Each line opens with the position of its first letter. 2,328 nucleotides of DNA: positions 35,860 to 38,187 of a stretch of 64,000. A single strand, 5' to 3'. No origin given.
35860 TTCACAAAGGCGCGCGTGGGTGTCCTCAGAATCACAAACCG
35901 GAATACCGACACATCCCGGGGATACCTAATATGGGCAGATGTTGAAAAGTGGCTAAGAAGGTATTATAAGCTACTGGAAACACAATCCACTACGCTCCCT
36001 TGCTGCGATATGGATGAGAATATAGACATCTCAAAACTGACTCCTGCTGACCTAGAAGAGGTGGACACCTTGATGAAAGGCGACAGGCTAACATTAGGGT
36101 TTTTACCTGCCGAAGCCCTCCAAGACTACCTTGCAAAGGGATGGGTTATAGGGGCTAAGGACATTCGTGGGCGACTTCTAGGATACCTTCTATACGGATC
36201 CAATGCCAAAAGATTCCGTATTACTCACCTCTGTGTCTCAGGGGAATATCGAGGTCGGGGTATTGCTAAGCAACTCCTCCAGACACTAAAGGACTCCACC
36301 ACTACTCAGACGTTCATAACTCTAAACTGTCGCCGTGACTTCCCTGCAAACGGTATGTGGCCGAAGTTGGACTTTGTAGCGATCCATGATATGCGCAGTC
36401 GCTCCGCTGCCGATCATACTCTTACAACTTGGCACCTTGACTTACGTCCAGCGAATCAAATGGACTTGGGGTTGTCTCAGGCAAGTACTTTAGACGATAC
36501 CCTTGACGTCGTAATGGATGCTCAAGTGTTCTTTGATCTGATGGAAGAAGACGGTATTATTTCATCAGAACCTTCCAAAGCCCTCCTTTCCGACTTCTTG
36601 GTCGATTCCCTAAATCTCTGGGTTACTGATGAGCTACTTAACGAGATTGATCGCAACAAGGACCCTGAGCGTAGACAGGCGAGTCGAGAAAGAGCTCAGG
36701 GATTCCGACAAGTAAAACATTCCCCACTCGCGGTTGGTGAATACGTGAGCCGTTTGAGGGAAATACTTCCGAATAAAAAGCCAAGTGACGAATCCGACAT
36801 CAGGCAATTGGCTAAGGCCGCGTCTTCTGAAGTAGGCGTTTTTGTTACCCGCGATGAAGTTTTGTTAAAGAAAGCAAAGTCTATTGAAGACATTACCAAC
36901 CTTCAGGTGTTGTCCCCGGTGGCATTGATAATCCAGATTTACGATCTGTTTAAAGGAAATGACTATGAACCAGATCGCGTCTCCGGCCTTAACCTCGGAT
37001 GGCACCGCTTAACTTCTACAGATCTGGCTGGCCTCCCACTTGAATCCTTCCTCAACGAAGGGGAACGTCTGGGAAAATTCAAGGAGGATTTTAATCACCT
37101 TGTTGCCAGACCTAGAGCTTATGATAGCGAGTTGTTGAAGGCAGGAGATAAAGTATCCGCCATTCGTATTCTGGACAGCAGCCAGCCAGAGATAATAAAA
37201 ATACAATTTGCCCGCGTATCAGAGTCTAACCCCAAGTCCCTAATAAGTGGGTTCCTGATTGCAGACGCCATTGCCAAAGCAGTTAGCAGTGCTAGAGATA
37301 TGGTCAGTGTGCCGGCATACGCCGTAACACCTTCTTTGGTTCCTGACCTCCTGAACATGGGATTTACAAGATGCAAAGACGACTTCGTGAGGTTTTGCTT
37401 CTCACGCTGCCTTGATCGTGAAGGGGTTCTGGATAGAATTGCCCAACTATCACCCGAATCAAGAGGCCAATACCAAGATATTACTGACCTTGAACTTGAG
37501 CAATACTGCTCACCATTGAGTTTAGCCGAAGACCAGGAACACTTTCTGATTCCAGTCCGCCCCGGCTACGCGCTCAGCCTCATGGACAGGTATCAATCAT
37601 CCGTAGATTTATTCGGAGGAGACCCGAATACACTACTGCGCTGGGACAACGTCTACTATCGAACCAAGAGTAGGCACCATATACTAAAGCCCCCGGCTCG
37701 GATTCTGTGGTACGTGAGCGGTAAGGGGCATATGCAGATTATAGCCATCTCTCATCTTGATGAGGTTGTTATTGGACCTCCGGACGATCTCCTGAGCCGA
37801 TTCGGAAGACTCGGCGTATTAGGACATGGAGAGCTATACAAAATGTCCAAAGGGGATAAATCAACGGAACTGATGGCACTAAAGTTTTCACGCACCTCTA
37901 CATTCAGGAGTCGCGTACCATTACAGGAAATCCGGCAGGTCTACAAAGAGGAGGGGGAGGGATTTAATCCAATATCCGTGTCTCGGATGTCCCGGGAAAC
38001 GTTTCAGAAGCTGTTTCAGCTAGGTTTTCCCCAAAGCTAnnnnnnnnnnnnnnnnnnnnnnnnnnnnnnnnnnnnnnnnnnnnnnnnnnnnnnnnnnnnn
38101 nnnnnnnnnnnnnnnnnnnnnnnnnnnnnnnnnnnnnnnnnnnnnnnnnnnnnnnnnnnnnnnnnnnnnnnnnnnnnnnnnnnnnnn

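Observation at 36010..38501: Translationally coupled GNAT-PIN-(GNAT-like)-ASCH giant protein plus stand-alone ASCH protein: candidate undescribed nucleic-acid acetylation/cleavage conflict module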

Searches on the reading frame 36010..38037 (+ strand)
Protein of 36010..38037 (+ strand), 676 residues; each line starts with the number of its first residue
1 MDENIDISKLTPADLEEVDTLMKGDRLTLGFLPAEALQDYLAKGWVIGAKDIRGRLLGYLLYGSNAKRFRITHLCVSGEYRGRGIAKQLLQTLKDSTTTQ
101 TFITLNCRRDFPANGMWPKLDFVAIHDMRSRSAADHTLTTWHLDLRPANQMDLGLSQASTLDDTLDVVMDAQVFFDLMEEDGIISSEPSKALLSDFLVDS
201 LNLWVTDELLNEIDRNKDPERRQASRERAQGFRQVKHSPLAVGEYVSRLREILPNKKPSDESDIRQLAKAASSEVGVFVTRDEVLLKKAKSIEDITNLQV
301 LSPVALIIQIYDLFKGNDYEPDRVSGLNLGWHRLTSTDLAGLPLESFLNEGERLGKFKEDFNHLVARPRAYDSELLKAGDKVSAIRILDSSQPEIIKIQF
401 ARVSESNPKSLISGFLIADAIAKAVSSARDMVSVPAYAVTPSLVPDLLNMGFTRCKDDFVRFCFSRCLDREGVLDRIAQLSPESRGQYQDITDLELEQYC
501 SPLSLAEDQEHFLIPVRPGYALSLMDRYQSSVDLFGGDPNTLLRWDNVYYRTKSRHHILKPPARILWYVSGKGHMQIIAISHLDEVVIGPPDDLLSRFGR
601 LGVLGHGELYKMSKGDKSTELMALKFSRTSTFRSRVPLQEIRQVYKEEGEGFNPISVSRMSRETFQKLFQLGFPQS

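Call 3: search_protein_families(library=pfam, proteins=[window:36010-38037:+], max_evalue=1)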
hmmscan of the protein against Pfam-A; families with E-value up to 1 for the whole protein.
window:36010-38037:+ (676 aa): 6 families
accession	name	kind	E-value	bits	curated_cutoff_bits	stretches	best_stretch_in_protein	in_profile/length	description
PF13673.13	Acetyltransf_10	-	8.9e-08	32.6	23.6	1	51-132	37-117/128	Acetyltransferase (GNAT) domain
PF00583.31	Acetyltransf_1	-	1e-06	29.5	20.7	1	38-120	25-114/116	Acetyltransferase (GNAT) family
PF13508.13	Acetyltransf_7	-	5.1e-06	27.2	27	1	51-122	11-82/84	Acetyltransferase (GNAT) domain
PF14542.12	Acetyltransf_CG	-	6.9e-05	23.4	30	1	54-100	9-56/80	GCN5-related N-acetyl-transferase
PF13470.12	PIN_3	-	0.0092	17.2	27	1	167-282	2-113/115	PIN domain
PF17013.11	Acetyltransf_15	-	0.088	12.6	35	1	68-92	72-96/210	Putative acetyl-transferase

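Call 4: search_protein_families(library=padloc, proteins=[window:36010-38037:+], max_evalue=1)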
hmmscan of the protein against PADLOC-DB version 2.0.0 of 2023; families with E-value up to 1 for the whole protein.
window:36010-38037:+ (676 aa): 3 families
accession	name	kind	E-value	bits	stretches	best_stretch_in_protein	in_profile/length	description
PDLC04421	PDC-M11A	-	1.2e-15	55.2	2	168-326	4-159/486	-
PDLC04422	PDC-M11A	-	9.8e-12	42.5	2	495-671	313-491/501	-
PDLC04417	PDC-M11A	-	7.1e-07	26.5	1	169-293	5-124/501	-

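Call 5: search_protein_families(library=ncbifam, proteins=[window:36010-38037:+], max_evalue=1)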
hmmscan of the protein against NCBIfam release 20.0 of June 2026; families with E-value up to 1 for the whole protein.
window:36010-38037:+ (676 aa): 2 families
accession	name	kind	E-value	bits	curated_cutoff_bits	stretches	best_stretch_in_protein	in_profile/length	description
TIGR01575.1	rimI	equivalog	3.7e-07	30.4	86.4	1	51-122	38-112/132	ribosomal protein S18-alanine N-acetyltransferase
NF002959.0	PRK03624.1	equivalog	0.0087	15.8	124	1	52-102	56-106/147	GNAT family acetyltransferase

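Call 7: find_homologous_proteins(query=window:36010-38037:+)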
Query window:36010-38037:+ (676 aa): 456 proteins with E <= 0.001 among 8000 candidates; the best 120 are listed.
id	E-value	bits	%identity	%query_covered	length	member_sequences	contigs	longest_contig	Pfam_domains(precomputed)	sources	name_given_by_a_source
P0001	0.0e+0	1497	98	100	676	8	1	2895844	PF13673.14,PF13508.14,PF00583.32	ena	-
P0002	0.0e+0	1377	91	100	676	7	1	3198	PF13673.14,PF13508.14,PF00583.32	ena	-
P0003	6.6e-262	889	61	99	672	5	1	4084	PF13673.14,PF13508.14,PF00583.32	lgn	-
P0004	3.1e-261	887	60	100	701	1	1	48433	PF13673.14,PF13508.14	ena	-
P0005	2.5e-251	854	59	99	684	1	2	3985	PF13673.14,PF13508.14,PF00583.32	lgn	-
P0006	3.5e-251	853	58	99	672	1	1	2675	PF13673.14,PF13508.14,PF00583.32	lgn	-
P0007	2.2e-243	828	57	100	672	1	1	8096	PF13673.14,PF13508.14,PF00583.32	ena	-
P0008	7.9e-243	826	57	99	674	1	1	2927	PF13673.14,PF13508.14,PF00583.32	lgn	-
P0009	1.2e-241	822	56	99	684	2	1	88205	PF13673.14,PF13508.14,PF00583.32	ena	-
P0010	5.7e-239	813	56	99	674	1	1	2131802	PF13673.14,PF13508.14,PF00583.32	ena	-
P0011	1.6e-238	812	56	100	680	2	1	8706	PF13673.14,PF13508.14,PF00583.32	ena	-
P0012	3.8e-238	810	57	99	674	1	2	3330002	PF13673.14,PF13508.14,PF00583.32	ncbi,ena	-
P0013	2.7e-237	808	56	99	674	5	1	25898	PF13673.14,PF13508.14,PF00583.32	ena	-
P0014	1.1e-236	806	56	100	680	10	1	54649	PF13673.14,PF13508.14,PF00583.32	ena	-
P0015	2.8e-236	804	56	100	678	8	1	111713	PF13673.14,PF13508.14,PF00583.32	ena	-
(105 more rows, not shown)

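Call 10: find_related_loci(query=window:36010-38037:+, collection=genome_contigs, flank=8000)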
Query window:36010-38037:+ (676 aa) in genome_contigs; peptide patterns used: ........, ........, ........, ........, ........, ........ (x = any residue, [..] = any of these).
48 stretches matched a pattern, but none encodes a relative of the query by tblastn (E <= 1e-3).

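Call 12: find_encoding_contigs(protein=P0012, flank=8000, max_places=3)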
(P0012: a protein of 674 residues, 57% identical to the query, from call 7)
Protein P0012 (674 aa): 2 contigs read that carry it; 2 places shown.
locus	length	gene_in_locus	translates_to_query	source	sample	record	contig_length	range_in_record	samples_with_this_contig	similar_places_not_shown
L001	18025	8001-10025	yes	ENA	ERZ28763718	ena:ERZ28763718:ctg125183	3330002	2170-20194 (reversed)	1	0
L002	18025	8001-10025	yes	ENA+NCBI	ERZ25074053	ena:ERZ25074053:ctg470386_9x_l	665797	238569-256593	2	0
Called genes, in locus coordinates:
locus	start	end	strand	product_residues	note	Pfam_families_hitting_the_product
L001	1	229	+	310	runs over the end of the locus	PF00781:DAGK_cat, PF19279:YegS_C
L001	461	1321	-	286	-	PF00296:Bac_luciferase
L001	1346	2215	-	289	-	PF00296:Bac_luciferase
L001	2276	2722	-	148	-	PF00903:Glyoxalase, PF13669:Glyoxalase_4 (weak), PF18029:Glyoxalase_6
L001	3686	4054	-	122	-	-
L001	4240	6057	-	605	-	PF03460:NIR_SIR_ferr, PF01077:NIR_SIR, PF03460:NIR_SIR_ferr, PF01077:NIR_SIR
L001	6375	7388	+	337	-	PF06144:DNA_pol3_delta (weak), PF21694:DNA_pol3_delta_C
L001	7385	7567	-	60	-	-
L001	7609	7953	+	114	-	PF00486:Trans_reg_C (weak)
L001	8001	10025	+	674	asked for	PF00583:Acetyltransf_1, PF13508:Acetyltransf_7 (weak), PF13673:Acetyltransf_10 (weak)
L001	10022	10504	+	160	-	-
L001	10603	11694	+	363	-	PF08867:FRG, PF00515:TPR_1 (faint), PF07719:TPR_2 (faint), PF13181:TPR_8 (faint), PF13371:TPR_9 (faint), PF13414:TPR_11 (faint)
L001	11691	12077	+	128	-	PF00515:TPR_1 (faint), PF13181:TPR_8 (faint), PF13414:TPR_11 (faint), PF13424:TPR_12 (faint), PF13428:TPR_14 (faint), PF13432:TPR_16 (weak), PF13371:TPR_9 (weak), PF07719:TPR_2 (weak), +2 more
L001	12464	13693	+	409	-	PF00296:Bac_luciferase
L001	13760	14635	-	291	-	PF02645:DegV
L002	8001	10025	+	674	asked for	PF00583:Acetyltransf_1, PF13508:Acetyltransf_7 (weak), PF13673:Acetyltransf_10 (weak)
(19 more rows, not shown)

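Call 13: find_related_loci(query=A1, collection=genome_contigs, flank=8000)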
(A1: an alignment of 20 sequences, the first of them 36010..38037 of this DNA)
Query A1 (676 aa) in genome_contigs; peptide patterns used: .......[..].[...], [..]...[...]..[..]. (x = any residue, [..] = any of these).
173 stretches matched a pattern; 109 encode a relative of the query (tblastn E <= 1e-3); the best 80 are kept; 76 distinct loci.
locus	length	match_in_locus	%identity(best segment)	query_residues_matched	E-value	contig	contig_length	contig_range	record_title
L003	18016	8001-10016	55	2-674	0e+0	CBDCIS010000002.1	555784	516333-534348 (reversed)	MAG: Dehalococcoidia bacterium isolate 8e13df92-f4f3-4e34-85da-b913360e8956 genome assembly, contig: contig_2, whole gen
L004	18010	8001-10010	55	2-675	0e+0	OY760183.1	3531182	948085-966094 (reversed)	MAG: Chloroflexota bacterium isolate 1e5240b1-722b-4dd6-bc08-6f4f73fd4587 genome assembly, chromosome: 1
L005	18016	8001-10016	53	2-674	0e+0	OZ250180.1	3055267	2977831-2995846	MAG: Dehalococcoidia bacterium isolate 83759f26-b041-4e0e-ab00-00081dda6eed genome assembly, chromosome: 1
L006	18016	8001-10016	53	2-674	0e+0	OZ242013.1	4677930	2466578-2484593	MAG: Dehalococcoidia bacterium isolate 46172bb6-85ce-4bfa-83e6-a227f3f22208 genome assembly, chromosome: 1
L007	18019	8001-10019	55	2-675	0e+0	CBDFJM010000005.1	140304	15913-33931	MAG: Dehalococcoidia bacterium isolate e3381621-976b-4bb2-ab20-043f7ff68e99 genome assembly, contig: contig_5, whole gen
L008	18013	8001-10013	53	2-675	0e+0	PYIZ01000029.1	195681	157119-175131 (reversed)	MAG: Candidatus Poribacteria bacterium isolate PCPOR2b Ga0206366_129, whole genome shotgun sequence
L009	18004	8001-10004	53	4-674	0e+0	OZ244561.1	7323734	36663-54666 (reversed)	MAG: Candidatus Latescibacterota bacterium isolate 14245923-b953-489b-b549-9f362580a9e9 genome assembly, chromosome: 1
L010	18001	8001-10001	53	4-674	0e+0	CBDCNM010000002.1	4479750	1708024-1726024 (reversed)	MAG: Candidatus Latescibacterota bacterium isolate f150df7c-f474-47d5-8e53-e740a55afba2 genome assembly, contig: contig_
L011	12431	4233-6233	53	7-673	0e+0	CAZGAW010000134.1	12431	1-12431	MAG TPA_asm: uncultured bacterium isolate SRP109090_co1_253 genome assembly, contig: NODE_7637_length_12431_cov_19.65376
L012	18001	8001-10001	52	4-674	0e+0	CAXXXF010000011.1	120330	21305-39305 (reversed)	MAG: Candidatus Latescibacterota bacterium isolate cdc6522c-bbe9-4fa3-a52d-301d393956c9 genome assembly, contig: contig_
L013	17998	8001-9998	51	5-674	0e+0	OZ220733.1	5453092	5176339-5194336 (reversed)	MAG: Candidatus Latescibacterota bacterium isolate cc6a1995-d657-4e87-88a0-a2308bb9e8e7 genome assembly, chromosome: 1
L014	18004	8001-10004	51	4-674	0e+0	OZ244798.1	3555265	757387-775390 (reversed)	MAG: Chloroflexota bacterium isolate 2a568fc5-af87-46f8-82f8-bda4512a6bab genome assembly, chromosome: 1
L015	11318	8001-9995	52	7-673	0e+0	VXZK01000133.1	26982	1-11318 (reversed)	MAG: Candidatus Poribacteria bacterium isolate SB0670_bin_33 NODE_907_length_26982_cov_15.758829, whole genome shotgun s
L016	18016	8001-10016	56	2-674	0e+0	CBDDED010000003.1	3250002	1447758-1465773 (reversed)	MAG: Dehalococcoidia bacterium isolate 16f7b922-908d-404a-805e-abae4c84c213 genome assembly, contig: contig_3, whole gen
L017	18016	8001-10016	51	2-675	0e+0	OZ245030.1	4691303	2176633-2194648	MAG: Candidatus Poribacteria bacterium isolate f3f56de0-ea6e-4eab-9813-cfd719c0cda4 genome assembly, chromosome: 1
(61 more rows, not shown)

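Call 27: search_solved_structures(query=A2, max_evalue=1, show_alignments=0)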
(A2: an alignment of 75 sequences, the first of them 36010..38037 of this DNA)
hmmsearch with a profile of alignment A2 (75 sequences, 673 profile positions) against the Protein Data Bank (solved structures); distinct sequences matched with E-value up to 1: 44.
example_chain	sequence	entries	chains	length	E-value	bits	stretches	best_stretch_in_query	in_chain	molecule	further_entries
9mgs_A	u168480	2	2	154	0.00074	21.5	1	52-119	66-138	Aminoglycoside acetyltransferase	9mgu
1y9k_A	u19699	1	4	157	0.00078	21.5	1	34-104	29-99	IAA acetyltransferase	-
6ag5_A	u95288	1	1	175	0.001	21.1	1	68-128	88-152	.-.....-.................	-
4r3k_A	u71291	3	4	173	0.0013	20.7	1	68-128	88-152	Uncharacterized N-acetyltransferase SSO0209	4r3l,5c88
4lx9_A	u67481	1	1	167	0.0014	20.6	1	68-125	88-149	ARCHAEAL AMINO-TERMINAL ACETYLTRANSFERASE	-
2x7b_A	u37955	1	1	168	0.0015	20.6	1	68-125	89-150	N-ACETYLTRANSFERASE SSO0209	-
9cr5_A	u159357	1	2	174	0.0015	20.5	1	38-124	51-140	Acetyltransferase PA2271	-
4pv6_C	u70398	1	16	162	0.0016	20.4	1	51-147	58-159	N-terminal acetyltransferase complex subunit [ARD1]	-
1bo4_A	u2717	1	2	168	0.0018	20.2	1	52-119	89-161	PROTEIN (SERRATIA MARCESCENS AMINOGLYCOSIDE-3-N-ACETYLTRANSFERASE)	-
6bvc_A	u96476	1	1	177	0.002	20.1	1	52-119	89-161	Aminoglycoside-(3)-N-acetyltransferase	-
6ao7_A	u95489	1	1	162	0.0025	19.8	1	32-97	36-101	Acetyltransferase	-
9mto_A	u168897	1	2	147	0.0026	19.7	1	49-126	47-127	[Ribosomal protein bS18]-alanine N-acetyltransferase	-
6ag4_A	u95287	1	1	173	0.0029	19.6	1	68-128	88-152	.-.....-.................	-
5xxr_A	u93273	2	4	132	0.0063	18.5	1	41-101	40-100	Protein RibT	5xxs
3pp9_A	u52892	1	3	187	0.0093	17.9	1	36-121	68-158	Putative streptothricin acetyltransferase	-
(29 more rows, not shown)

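Call 29: predict_structure(alignment_id=A2)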
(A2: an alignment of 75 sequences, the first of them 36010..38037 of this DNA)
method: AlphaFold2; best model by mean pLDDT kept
length: 676 residues; sequences in the alignment: 75
mean_pLDDT: 80.7   pTM: 0.65
mean pLDDT of the five models: 80.7, 80.3, 79.9, 79.1, 73.7
residues with pLDDT >= 90: 179; 70-90: 392; 50-70: 57; < 50: 48
segments of 3 or more residues with pLDDT < 50: 147-162, 316-322, 324-327, 526-543
pLDDT, mean of each block of 10 residues (from residue 1): 79 93 72 85 94 92 88 87 86 85 85 77 76 75 61 31 71 78 72 71 83 84 82 83 93 90 91 88 89 90 88 56 49 83 87 88 85 83 89 91 72 75 83 90 84 90 89 93 87 87 81 81 49 34 63 85 88 78 91 82 73 87 86 86 91 83 92 75
secondary structure, 60 per line:
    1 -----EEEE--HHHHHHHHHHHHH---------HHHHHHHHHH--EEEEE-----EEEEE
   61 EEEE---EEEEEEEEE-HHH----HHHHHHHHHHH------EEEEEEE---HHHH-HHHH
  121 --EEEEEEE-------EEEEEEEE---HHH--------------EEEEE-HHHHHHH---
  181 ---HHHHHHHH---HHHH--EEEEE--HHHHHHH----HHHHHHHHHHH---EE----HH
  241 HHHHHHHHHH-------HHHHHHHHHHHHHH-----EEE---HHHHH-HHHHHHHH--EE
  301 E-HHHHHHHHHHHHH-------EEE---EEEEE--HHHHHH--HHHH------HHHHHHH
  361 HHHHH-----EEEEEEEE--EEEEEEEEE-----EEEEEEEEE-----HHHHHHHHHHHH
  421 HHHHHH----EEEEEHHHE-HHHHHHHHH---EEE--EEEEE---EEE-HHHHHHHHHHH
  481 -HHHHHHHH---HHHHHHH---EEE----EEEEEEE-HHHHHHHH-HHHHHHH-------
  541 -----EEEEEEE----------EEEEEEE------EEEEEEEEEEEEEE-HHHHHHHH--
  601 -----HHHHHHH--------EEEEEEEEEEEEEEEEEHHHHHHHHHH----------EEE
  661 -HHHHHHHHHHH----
elements in order (helices of 4 or more, strands of 3 or more residues): E6-9 H12-24 H34-43 E46-50 E56-64 E68-76 H85-95 E102-108 H112-115 H117-120 E123-129 E137-144 E165-169 H171-177 H184-191 H195-198 E201-205 H208-214 H219-229 H239-250 H258-271 E277-279 H283-287 H289-296 E299-301 H303-315 E323-325 E329-333 H336-341 H344-347 H354-365 E371-378 E381-389 E395-403 H409-426 E431-435 H441-449 E453-455 E458-462 E466-468 H470-480 H482-489 H493-499 E503-505 E510-516 H518-525 H527-533 E546-552 E563-569 E576-589 H591-598 H606-612 E621-637 H638-647 E658-660 H662-672

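Call 41: find_encoding_contigs(protein=P0001, flank=10000, max_places=3)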
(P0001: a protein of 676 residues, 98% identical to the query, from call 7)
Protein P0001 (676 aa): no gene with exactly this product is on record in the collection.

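Call 54: search_protein_families(library=pfam, alignment_id=A5, max_evalue=0.00001)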
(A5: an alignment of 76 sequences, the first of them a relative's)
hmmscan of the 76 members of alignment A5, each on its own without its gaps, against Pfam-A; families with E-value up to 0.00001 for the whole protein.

A. member 1, L001:7537-7950:+ (138 aa): 1 family
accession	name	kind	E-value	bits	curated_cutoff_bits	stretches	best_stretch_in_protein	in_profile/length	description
PF00486.34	Trans_reg_C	-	5e-07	30.1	26.2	1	30-85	2-64/77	Transcriptional regulatory protein, C terminal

B. families by the number of members that match (of 76 scanned): 58 families (the first 25 are shown)
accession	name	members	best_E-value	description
PF07669.17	Eco57I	17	1.3e-40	Eco57I restriction-modification methylase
PF02384.22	N6_Mtase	11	9e-11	N-6 DNA Methylase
PF20473.4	MmeI_Mtase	6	4.2e-25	MmeI, DNA-methyltransferase domain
PF12950.13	TaqI_C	6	1.8e-14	TaqI-like C-terminal specificity domain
PF01420.25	Methylase_S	3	1.3e-23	Type I restriction modification DNA specificity domain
PF02568.20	ThiI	2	5.1e-67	Thiamine biosynthesis protein (ThiI)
PF02630.20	SCO1-SenC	2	2.2e-28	SCO1/SenC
PF01555.25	N6_N4_Mtase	2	3.4e-26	DNA methylase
PF13358.12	DDE_3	2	4.9e-21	DDE superfamily endonuclease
PF22025.1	ThiI_fer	2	3.8e-20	ThiI ferredoxin-like domain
PF06114.19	Peptidase_M78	2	8.8e-18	IrrE N-terminal-like domain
PF13565.12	HTH_32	2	2.4e-15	Homeodomain-like domain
PF04851.21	ResIII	2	9.5e-15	Type III restriction enzyme, res subunit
PF02926.22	THUMP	2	1.9e-14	THUMP domain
PF13384.12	HTH_23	2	1.9e-12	Homeodomain-like domain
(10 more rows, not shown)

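Call 55: search_protein_families(library=pfam, alignment_id=A6, max_evalue=0.00001)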
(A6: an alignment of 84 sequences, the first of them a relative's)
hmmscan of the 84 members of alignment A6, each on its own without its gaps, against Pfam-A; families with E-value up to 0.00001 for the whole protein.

A. member 1, L001:10603-11691:+ (363 aa): 5 families
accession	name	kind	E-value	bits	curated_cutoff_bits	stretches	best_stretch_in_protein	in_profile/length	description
PF00515.34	TPR_1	-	1.8e-15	56.4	27.8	0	217-247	1-31/34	Tetratricopeptide repeat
PF08867.16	FRG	-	2.1e-10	41.8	25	1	39-130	3-92/94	FRG domain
PF07719.23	TPR_2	-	3.9e-10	39.5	27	0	219-247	3-31/34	Tetratricopeptide repeat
PF13181.12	TPR_8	-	1.1e-07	31.9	25.7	0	222-248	6-32/34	Tetratricopeptide repeat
PF13414.12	TPR_11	-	3e-07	30.5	26.8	0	228-257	5-34/42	TPR repeat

B. families by the number of members that match (of 84 scanned): 151 families (the first 25 are shown)
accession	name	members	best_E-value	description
PF00515.34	TPR_1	13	1.2e-132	Tetratricopeptide repeat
PF13414.12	TPR_11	13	4.2e-115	TPR repeat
PF07719.23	TPR_2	12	1e-106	Tetratricopeptide repeat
PF13181.12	TPR_8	12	1.4e-97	Tetratricopeptide repeat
PF13432.12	TPR_16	12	6.8e-80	Tetratricopeptide repeat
PF13431.12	TPR_17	11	8.2e-81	Tetratricopeptide repeat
PF13371.12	TPR_9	11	1.5e-65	Tetratricopeptide repeat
PF13428.12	TPR_14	11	9.7e-47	Tetratricopeptide repeat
PF13424.12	TPR_12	11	6.4e-45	Tetratricopeptide repeat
PF14559.12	TPR_19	11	1.6e-34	Tetratricopeptide repeat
PF08867.16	FRG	9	1.4e-15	FRG domain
PF13174.12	TPR_6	8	1.1e-35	Tetratricopeptide repeat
PF13374.12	TPR_10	5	9.9e-20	Tetratricopeptide repeat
PF13176.12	TPR_7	5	7.6e-15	Tetratricopeptide repeat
PF23914.1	TPR_CcmH_CycH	4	2.3e-33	Cytochrome c-type biogenesis protein H TPR domain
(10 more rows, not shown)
